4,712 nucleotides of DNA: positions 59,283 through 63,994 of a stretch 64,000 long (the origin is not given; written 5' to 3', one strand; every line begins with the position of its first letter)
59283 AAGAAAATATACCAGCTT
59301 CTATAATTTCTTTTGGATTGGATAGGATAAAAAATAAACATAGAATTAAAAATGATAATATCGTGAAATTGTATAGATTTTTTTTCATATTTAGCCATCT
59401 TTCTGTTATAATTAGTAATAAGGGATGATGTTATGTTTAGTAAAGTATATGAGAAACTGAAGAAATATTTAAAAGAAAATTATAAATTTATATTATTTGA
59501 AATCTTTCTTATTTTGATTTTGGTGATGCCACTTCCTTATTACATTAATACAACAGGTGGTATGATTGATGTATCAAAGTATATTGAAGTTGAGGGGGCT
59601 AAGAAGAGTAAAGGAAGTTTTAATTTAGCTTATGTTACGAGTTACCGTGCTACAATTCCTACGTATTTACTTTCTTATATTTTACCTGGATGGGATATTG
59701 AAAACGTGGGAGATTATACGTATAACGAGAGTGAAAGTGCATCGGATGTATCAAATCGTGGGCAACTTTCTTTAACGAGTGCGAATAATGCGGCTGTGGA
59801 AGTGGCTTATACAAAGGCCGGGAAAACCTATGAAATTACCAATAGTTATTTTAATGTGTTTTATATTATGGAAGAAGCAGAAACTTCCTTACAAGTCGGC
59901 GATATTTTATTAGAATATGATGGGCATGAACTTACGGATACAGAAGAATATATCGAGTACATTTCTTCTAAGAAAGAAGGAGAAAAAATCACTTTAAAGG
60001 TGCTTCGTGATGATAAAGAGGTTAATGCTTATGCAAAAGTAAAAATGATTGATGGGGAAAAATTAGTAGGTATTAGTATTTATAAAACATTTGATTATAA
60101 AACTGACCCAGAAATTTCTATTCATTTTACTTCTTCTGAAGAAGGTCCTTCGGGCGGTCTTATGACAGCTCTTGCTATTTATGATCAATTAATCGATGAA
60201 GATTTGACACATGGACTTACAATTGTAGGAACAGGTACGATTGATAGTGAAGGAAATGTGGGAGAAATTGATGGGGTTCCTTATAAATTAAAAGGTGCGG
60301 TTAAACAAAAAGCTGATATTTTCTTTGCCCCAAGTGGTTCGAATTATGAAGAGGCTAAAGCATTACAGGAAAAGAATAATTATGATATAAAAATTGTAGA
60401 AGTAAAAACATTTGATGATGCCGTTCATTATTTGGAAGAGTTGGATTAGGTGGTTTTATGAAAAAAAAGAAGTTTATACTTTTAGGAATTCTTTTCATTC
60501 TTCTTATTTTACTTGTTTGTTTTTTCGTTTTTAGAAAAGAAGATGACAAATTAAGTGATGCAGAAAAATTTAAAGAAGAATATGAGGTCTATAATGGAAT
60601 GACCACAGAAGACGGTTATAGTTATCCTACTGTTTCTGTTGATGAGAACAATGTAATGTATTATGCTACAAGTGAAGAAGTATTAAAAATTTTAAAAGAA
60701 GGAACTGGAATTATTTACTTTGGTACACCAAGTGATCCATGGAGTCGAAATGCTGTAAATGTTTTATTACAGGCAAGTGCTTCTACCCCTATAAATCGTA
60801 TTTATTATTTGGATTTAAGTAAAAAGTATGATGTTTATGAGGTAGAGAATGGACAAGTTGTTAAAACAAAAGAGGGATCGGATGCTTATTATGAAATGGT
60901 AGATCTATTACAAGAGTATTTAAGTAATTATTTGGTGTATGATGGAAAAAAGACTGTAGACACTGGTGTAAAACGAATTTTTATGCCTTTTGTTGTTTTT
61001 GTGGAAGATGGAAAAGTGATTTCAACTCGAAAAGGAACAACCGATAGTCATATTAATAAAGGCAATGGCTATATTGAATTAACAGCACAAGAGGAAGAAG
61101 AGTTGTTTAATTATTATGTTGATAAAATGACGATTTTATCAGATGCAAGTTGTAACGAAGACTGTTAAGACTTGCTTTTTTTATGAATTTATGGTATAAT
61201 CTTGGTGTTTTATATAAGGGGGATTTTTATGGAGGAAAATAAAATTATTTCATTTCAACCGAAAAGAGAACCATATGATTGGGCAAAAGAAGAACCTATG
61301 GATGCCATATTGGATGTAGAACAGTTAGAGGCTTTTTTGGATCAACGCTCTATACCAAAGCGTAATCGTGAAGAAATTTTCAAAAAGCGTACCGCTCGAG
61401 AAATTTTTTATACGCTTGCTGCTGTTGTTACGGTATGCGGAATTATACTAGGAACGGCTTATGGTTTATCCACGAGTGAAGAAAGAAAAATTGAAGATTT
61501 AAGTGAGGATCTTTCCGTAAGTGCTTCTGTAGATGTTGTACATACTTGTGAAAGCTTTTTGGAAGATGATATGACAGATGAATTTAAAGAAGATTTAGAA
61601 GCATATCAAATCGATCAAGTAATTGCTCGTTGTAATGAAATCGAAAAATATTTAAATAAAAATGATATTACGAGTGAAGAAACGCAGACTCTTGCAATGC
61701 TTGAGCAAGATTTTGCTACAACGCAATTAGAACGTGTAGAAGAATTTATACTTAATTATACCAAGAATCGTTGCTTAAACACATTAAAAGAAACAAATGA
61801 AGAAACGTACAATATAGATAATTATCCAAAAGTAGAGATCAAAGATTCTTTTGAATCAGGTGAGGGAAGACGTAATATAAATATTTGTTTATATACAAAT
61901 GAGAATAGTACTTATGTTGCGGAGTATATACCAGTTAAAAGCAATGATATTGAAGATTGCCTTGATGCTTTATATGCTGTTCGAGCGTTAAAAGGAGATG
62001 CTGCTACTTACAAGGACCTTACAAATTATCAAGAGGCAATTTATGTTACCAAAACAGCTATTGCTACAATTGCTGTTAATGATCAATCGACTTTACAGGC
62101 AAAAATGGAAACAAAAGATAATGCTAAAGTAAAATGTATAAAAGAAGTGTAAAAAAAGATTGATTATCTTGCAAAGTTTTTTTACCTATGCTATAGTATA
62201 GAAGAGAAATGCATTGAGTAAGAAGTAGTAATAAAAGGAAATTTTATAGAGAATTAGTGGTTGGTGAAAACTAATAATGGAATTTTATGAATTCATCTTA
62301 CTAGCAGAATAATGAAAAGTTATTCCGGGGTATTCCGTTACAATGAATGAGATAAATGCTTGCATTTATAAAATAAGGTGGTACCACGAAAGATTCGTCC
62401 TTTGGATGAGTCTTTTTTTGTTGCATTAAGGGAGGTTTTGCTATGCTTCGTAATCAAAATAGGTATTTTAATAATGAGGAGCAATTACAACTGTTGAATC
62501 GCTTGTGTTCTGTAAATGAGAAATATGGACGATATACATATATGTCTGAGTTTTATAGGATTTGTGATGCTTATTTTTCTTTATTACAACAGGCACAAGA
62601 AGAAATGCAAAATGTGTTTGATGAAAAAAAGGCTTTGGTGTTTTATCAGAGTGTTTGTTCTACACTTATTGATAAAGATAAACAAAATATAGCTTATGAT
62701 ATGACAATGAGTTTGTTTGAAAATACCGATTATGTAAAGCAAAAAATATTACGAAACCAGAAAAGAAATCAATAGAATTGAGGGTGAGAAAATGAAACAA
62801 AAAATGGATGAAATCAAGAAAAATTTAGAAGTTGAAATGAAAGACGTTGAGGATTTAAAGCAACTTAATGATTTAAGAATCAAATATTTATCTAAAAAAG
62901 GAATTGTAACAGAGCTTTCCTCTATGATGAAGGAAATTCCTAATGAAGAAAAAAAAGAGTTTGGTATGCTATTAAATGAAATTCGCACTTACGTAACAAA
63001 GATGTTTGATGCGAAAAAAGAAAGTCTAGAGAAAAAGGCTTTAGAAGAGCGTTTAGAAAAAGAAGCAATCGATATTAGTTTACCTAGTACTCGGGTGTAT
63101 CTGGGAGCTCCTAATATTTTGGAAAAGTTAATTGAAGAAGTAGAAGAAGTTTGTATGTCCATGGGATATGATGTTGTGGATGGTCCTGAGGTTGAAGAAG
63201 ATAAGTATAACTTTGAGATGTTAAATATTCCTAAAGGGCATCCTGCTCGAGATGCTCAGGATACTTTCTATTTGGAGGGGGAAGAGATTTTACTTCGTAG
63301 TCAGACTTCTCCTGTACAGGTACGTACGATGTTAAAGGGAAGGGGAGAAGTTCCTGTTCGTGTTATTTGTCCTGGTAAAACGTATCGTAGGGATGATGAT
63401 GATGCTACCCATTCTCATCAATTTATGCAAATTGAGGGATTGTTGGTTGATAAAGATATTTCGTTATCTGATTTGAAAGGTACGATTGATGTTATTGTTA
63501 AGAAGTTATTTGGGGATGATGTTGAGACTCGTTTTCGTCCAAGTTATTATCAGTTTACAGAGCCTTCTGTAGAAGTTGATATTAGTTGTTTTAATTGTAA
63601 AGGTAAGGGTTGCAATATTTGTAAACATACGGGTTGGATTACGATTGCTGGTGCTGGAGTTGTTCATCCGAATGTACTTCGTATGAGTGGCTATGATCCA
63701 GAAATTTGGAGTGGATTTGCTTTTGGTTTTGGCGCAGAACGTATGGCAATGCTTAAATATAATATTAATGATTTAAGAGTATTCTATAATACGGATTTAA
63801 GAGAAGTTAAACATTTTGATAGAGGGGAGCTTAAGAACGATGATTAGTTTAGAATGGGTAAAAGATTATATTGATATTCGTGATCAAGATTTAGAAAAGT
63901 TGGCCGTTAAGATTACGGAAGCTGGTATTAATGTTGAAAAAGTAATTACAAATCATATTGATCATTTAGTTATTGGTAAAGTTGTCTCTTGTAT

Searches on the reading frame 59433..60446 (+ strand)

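Call 82: search_protein_families(library=pfam, proteins=[window:59433-60446:+], max_evalue=0.00001)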
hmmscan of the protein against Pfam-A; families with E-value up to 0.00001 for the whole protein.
window:59433-60446:+ (338 aa): 2 families
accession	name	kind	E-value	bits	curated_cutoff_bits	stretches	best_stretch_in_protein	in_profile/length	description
PF13180.12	PDZ_2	-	1.1e-09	38.9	27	1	150-202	27-79/80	PDZ domain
PF17820.7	PDZ_6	-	7.6e-08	32.4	27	1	153-192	16-54/54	PDZ domain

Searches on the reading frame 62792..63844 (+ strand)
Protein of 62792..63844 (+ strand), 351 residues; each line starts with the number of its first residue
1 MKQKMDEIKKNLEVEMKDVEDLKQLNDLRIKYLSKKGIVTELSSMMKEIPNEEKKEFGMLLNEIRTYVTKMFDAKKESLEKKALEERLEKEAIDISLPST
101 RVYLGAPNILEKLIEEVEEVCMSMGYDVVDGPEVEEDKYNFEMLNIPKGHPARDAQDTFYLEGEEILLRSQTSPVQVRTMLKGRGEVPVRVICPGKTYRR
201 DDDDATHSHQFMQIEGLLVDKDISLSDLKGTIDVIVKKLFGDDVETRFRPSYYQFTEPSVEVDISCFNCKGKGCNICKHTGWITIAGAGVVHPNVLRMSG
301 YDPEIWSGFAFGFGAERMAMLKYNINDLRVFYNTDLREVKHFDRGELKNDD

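Call 82: search_protein_families(library=pfam, proteins=[window:62792-63844:+], max_evalue=0.00001)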
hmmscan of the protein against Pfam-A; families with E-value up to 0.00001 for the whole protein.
window:62792-63844:+ (351 aa): 2 families
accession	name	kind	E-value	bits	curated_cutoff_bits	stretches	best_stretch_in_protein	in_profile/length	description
PF01409.25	tRNA-synt_2d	-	2.7e-94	315.7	19.8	1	93-342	2-246/246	tRNA synthetases class II core domain (F)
PF02912.23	Phe_tRNA-synt_N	-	3.3e-22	78.7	22.3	1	20-88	1-69/69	Aminoacyl tRNA synthetase class II, N-terminal domain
